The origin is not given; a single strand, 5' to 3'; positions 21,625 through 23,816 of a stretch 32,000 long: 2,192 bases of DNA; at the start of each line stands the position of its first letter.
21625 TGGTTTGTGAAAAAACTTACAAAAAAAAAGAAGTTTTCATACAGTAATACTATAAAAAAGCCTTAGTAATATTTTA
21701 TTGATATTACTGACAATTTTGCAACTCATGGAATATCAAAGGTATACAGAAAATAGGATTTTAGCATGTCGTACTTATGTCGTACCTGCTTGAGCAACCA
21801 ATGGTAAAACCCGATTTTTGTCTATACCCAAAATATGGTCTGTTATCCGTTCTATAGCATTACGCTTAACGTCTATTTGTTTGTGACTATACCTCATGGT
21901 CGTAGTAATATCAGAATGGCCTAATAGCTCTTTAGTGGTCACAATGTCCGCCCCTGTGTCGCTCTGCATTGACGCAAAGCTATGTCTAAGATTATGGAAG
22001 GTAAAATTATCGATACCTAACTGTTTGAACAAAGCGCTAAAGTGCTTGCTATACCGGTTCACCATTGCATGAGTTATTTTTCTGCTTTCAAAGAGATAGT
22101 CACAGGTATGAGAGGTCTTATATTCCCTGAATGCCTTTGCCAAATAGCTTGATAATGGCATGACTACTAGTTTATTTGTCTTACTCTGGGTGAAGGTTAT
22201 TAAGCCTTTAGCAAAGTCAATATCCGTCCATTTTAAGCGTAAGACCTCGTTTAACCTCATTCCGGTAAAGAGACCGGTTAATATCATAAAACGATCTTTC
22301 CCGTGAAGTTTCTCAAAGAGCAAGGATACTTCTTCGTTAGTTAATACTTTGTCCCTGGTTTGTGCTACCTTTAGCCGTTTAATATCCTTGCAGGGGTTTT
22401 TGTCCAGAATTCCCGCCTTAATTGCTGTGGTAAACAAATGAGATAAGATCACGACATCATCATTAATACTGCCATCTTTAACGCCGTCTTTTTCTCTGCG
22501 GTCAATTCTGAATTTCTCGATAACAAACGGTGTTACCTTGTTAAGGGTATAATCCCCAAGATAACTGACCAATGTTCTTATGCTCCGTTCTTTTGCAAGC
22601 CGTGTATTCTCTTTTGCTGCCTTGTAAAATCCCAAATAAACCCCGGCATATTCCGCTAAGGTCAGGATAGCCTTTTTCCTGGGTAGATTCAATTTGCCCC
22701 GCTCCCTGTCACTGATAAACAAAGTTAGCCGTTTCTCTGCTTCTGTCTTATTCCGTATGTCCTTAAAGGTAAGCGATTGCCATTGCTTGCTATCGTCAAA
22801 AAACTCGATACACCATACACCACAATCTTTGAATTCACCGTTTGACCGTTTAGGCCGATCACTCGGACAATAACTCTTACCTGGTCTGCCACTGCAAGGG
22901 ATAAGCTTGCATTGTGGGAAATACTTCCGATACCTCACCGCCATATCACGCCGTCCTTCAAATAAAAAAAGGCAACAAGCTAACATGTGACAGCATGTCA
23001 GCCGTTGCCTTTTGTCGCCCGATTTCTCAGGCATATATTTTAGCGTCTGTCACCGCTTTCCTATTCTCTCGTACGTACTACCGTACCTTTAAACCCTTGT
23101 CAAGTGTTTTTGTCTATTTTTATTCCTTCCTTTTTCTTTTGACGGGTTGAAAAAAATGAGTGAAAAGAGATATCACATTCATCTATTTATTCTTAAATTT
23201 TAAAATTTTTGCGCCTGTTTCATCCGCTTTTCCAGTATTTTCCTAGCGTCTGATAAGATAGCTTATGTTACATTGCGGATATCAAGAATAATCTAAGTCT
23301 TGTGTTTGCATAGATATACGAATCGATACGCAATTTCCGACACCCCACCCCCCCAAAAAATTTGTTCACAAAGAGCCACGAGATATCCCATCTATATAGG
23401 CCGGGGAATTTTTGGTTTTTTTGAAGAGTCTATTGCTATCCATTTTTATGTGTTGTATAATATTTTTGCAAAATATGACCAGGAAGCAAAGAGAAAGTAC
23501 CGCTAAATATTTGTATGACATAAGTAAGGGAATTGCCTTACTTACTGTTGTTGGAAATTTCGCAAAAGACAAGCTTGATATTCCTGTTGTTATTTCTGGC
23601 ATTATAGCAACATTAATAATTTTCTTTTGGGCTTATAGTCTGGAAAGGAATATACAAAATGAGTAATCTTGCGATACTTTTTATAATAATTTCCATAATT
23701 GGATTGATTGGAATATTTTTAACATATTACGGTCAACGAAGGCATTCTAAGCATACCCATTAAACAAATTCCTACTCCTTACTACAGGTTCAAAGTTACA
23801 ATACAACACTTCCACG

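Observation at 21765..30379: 8.6-kb integrative element with a satellite-like backbone and mostly uncharacterised cargo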

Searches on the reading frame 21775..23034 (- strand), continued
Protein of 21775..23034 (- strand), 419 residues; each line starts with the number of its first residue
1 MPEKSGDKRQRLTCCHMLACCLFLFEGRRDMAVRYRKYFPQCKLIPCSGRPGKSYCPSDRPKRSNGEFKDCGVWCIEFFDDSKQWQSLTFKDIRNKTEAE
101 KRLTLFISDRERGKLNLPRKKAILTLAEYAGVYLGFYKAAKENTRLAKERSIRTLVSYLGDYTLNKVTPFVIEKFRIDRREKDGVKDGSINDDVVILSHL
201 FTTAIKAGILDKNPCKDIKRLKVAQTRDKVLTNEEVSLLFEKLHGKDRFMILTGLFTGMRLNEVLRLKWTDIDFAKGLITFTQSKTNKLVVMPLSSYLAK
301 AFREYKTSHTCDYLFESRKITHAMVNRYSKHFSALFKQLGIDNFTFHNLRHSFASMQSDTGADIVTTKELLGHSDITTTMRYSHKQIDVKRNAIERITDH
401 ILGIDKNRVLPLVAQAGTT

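Call 43: search_protein_families(library=phrogs, proteins=[L040:4073-5239:+, L062:3909-4769:+, L059:2522-3574:+, L034:4198-5322:+, L049:3597-4709:+, L054:2456-3373:+, L057:6684-7226:+, L043:6166-6762:+, L029:7224-7577:+, L059:3896-4636:+], max_evalue=0.01)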
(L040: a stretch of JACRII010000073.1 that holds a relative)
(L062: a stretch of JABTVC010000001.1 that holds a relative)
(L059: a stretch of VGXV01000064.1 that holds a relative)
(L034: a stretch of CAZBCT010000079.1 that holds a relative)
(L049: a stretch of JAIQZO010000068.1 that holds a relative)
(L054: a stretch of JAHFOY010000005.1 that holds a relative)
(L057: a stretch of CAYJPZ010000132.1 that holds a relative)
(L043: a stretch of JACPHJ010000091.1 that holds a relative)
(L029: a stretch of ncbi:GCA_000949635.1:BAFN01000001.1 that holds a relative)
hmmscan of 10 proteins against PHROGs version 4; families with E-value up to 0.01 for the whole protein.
L040:4073-5239:+ (388 aa): 0 families

L062:3909-4769:+ (286 aa): 0 families

L059:2522-3574:+ (350 aa): 0 families

L034:4198-5322:+ (374 aa): 0 families

L049:3597-4709:+ (370 aa): 0 families

L054:2456-3373:+ (305 aa): 0 families

L057:6684-7226:+ (180 aa): 2 families
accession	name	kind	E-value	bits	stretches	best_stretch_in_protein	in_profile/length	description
phrog_57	-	head and packaging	3.1e-34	119.6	1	26-178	8-176/199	terminase small subunit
phrog_141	-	head and packaging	7.8e-11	42.7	1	30-178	15-164/183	terminase small subunit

L043:6166-6762:+ (198 aa): 0 families

L029:7224-7577:+ (117 aa): 0 families

L059:3896-4636:+ (246 aa): 1 family
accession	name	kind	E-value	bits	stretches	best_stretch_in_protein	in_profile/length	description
phrog_16951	-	unknown function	2.3e-17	64.1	1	23-158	17-139/312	-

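Call 60: find_related_loci(query=A1, collection=viral_contigs, flank=10000)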
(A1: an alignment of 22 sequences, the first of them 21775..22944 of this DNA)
Query A1 (389 aa) in viral_contigs; peptide patterns used: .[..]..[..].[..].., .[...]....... (x = any residue, [..] = any of these).
105 stretches matched a pattern; 1 encode a relative of the query (tblastn E <= 1e-3); 1 distinct loci.
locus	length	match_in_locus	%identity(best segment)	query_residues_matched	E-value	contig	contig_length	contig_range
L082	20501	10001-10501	26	202-366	2e-12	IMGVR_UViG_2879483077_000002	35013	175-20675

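Call 61: find_related_loci(query=L057:6684-7226:+, collection=viral_contigs, flank=10000)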
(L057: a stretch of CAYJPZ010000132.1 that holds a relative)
Query L057:6684-7226:+ (180 aa) in viral_contigs; peptide patterns used: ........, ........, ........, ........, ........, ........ (x = any residue, [..] = any of these).
44 stretches matched a pattern; 1 encode a relative of the query (tblastn E <= 1e-3); 1 distinct loci.
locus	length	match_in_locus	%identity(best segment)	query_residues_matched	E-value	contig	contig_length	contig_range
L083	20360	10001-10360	32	30-147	2e-12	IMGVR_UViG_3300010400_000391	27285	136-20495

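Call 80: search_solved_structures(query=window:21775-22944:-, max_evalue=0.001)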
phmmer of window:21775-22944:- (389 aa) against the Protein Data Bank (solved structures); distinct sequences matched with E-value up to 0.001: 15.
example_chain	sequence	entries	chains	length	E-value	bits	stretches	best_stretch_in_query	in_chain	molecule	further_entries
5c6k_A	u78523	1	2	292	4.1e-24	88.6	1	130-364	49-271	Integrase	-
4a8e_A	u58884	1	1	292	4e-17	65.5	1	180-365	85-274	PROBABLE TYROSINE RECOMBINASE XERC-LIKE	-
5dor_A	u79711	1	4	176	2.9e-14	56.2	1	201-364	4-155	Integrase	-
2a3v_A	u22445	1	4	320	3.1e-13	52.8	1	307-355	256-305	site-specific recombinase IntI4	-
5hxy_A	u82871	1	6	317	2.1e-12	50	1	201-357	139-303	Tyrosine recombinase XerA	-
9i5v_14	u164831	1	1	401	3.1e-12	49.4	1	152-360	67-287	Ribosome-associated translation inhibitor RaiA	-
1a0p_A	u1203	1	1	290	3.3e-12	49.4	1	110-357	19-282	SITE-SPECIFIC RECOMBINASE XERD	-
5dcf_A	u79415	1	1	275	2.3e-11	46.6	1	207-358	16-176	Tyrosine recombinase XerD,DNA translocase FtsK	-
6en0_A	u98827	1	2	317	8e-11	44.8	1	110-251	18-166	Int protein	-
6emy_A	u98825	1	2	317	1.3e-10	44.1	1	110-251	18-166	Int protein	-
6emz_A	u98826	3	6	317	2.1e-10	43.4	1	110-251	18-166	Int protein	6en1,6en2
5jjv_A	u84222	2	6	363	5.7e-09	38.7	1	209-355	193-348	Tyrosine recombinase XerH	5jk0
5vfz_A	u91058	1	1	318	3.7e-08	36.1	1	178-367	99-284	Gp33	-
1aih_A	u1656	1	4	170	1.3e-06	30.9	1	249-355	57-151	HP1 INTEGRASE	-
3nkh_A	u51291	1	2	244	4.4e-06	29.2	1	282-365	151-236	Integrase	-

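Call 81: search_protein_families(library=ncbifam, proteins=[window:21775-22944:-], max_evalue=0.01)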
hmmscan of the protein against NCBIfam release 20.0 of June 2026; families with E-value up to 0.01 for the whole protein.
window:21775-22944:- (389 aa): 11 families
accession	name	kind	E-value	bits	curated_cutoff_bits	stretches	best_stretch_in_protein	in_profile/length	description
NF040815.2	recomb_XerA_Arch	equivalog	5.6e-32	111.3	220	1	114-359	16-258/263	site-specific tyrosine recombinase/integron integrase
TIGR02225.1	recomb_XerD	equivalog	5e-29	101.5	329.6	1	104-355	7-274/290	site-specific tyrosine recombinase XerD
TIGR02224.1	recomb_XerC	equivalog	2e-25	89.8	335.15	1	107-360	10-282/295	tyrosine recombinase XerC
TIGR02249.1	integrase_gron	subfamily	5.3e-25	88.4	265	2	143-277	47-178/315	integron integrase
NF001399.0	PRK00283.1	subfamily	5.7e-25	88.2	279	1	108-356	20-284/300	tyrosine recombinase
NF011946.0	PRK15417.1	equivalog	1.8e-18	66.8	435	2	292-361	251-320/337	integron integrase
NF003462.0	PRK05084.1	equivalog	4.4e-15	55.3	267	1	201-368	182-357/360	tyrosine recombinase XerS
NF002331.0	PRK01287.1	subfamily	2.7e-12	46.4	371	1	169-358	109-315/365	site-specific tyrosine recombinase XerC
NF002685.0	PRK02436.1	equivalog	2.3e-10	40.7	178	1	191-352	87-243/245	site-specific tyrosine recombinase XerD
NF007371.0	PRK09871.1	subfamily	1.8e-08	34.1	222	1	215-354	26-173/198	tyrosine-type DNA invertase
NF007370.0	PRK09870.1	subfamily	8.5e-06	25.5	221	1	216-353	33-177/200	tyrosine-type DNA invertase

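Call 83: find_encoding_contigs(protein=window:21775-22944:-, flank=10000, max_places=10)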
Protein window:21775-22944:- (389 aa): 23 contigs read that carry it; 10 places shown.
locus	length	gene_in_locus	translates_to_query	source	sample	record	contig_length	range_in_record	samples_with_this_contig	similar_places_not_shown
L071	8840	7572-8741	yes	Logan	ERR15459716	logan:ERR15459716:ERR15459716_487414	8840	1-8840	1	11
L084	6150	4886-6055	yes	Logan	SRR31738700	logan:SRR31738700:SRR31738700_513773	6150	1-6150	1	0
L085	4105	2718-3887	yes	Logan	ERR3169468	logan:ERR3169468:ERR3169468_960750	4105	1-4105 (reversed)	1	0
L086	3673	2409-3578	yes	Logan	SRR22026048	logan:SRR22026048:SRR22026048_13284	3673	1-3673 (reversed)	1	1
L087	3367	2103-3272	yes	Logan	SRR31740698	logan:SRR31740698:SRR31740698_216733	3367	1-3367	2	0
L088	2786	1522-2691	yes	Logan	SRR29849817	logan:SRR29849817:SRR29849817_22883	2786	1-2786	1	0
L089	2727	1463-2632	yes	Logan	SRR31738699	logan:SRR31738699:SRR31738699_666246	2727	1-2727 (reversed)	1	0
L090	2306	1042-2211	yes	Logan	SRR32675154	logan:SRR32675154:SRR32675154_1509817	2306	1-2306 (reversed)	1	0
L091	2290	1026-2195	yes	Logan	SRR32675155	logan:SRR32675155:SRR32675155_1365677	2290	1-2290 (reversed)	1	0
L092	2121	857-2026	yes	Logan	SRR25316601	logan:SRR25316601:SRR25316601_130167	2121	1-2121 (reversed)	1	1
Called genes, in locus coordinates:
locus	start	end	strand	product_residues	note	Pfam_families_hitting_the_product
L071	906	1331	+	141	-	-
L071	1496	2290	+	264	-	PF01904:DUF72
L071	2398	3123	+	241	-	-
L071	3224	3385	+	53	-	-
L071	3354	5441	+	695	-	PF01807:Zn_ribbon_DnaG, PF13481:AAA_25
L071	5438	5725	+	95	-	-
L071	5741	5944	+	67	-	PF12728:HTH_17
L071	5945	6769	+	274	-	PF02086:MethyltransfD12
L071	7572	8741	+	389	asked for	PF13102:Phage_int_SAM_5 (faint), PF24624:Int_N (weak), PF00589:Phage_integrase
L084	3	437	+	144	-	?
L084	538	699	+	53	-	-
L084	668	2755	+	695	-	PF01807:Zn_ribbon_DnaG, PF13481:AAA_25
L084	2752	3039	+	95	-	-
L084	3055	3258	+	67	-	PF12728:HTH_17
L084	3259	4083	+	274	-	PF02086:MethyltransfD12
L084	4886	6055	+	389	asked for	PF13102:Phage_int_SAM_5 (faint), PF24624:Int_N (weak), PF00589:Phage_integrase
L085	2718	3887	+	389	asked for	PF13102:Phage_int_SAM_5 (faint), PF24624:Int_N (weak), PF00589:Phage_integrase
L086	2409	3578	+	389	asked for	PF13102:Phage_int_SAM_5 (faint), PF24624:Int_N (weak), PF00589:Phage_integrase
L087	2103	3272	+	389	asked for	PF13102:Phage_int_SAM_5 (faint), PF24624:Int_N (weak), PF00589:Phage_integrase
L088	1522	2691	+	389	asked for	PF13102:Phage_int_SAM_5 (faint), PF24624:Int_N (weak), PF00589:Phage_integrase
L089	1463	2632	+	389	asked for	PF13102:Phage_int_SAM_5 (faint), PF24624:Int_N (weak), PF00589:Phage_integrase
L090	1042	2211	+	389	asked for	PF13102:Phage_int_SAM_5 (faint), PF24624:Int_N (weak), PF00589:Phage_integrase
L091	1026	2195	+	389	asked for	PF13102:Phage_int_SAM_5 (faint), PF24624:Int_N (weak), PF00589:Phage_integrase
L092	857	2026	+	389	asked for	PF13102:Phage_int_SAM_5 (faint), PF24624:Int_N (weak), PF00589:Phage_integrase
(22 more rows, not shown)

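Call 97: search_protein_families(library=pfam, proteins=[L043:4529-6181:+, L040:5691-6383:+, L048:5924-6718:+, L056:5081-7690:+, L029:7641-8543:+, L051:6152-6988:+, L051:7267-8088:+, L059:43-1458:+, L051:551-1525:+, L051:1700-2701:+], max_evalue=0.001)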
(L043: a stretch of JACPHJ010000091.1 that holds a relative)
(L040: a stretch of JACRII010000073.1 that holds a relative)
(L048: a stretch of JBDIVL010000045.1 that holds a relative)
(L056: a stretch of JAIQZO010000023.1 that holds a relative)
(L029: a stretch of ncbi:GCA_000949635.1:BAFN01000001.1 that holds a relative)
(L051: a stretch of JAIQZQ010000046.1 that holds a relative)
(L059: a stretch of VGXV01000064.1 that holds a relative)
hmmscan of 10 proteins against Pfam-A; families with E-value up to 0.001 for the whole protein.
L043:4529-6181:+ (550 aa): 1 family
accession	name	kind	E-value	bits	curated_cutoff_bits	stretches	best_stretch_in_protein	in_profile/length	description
PF09250.16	Prim-Pol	-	1.2e-29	104.2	22.8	1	18-171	1-157/158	Bifunctional DNA primase/polymerase, N-terminal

L040:5691-6383:+ (230 aa): 1 family
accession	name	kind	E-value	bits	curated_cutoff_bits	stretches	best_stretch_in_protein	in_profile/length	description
PF04492.19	Phage_rep_O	-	1.3e-22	80.6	28.7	1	5-102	4-95/95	Bacteriophage replication protein O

L048:5924-6718:+ (264 aa): 3 families
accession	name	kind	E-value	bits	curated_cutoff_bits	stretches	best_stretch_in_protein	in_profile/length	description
PF03796.21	DnaB_C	-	2.3e-18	67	27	2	128-231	114-220/255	DnaB-like helicase C terminal domain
PF06745.19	ATPase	-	3.5e-07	30.3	26.6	1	51-109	6-66/231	KaiC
PF13481.12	AAA_25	-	6.2e-06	26.4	27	1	53-195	22-193/195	AAA domain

L056:5081-7690:+ (869 aa): 2 families
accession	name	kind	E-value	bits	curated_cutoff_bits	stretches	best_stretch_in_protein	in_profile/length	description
PF13148.11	DUF3987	-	4.9e-50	171.2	27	1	373-702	1-359/364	Protein of unknown function (DUF3987)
PF01807.25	Zn_ribbon_DnaG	-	5.7e-11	42.5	24.9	1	39-95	40-96/98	CHC2 zinc finger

L029:7641-8543:+ (300 aa): 0 families

L051:6152-6988:+ (278 aa): 1 family
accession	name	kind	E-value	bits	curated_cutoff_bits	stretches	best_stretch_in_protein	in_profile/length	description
PF04851.21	ResIII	-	1.1e-07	32.4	22.5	1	137-243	40-162/164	Type III restriction enzyme, res subunit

L051:7267-8088:+ (273 aa): 3 families
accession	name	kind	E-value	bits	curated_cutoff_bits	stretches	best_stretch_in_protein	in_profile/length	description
PF08346.17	AntA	-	6.2e-25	88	27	1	39-105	1-68/68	AntA/AntB antirepressor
PF03374.19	ANT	-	4.5e-12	46.7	25.3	1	150-255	2-105/108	Phage antirepressor protein KilAC domain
PF06218.16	NPR2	-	0.00046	19.5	27.5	0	128-212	318-398/440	Nitrogen permease regulator 2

L059:43-1458:+ (471 aa): 0 families

L051:551-1525:+ (324 aa): 0 families

L051:1700-2701:+ (333 aa): 0 families

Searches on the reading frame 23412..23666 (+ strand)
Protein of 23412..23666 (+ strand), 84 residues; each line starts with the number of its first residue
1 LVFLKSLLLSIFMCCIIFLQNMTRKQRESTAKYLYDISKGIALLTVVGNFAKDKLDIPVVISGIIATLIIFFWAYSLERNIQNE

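Call 10: search_protein_families(library=pfam, proteins=[window:23412-23666:+], max_evalue=0.01)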
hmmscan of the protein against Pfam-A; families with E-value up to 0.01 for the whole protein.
window:23412-23666:+ (84 aa): 1 family
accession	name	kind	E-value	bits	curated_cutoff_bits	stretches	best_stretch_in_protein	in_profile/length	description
PF20482.3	DUF6722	-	0.0011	19.7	27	1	31-77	2-49/49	Family of unknown function (DUF6722)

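Call 12: search_protein_families(library=phrogs, proteins=[window:23412-23666:+], max_evalue=0.01)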
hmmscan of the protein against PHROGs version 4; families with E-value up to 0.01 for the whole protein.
window:23412-23666:+ (84 aa): 0 families

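Call 13: search_protein_families(library=padloc, proteins=[window:23412-23666:+], max_evalue=0.01)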
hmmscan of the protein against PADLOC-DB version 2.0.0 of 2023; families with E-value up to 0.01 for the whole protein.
window:23412-23666:+ (84 aa): 0 families
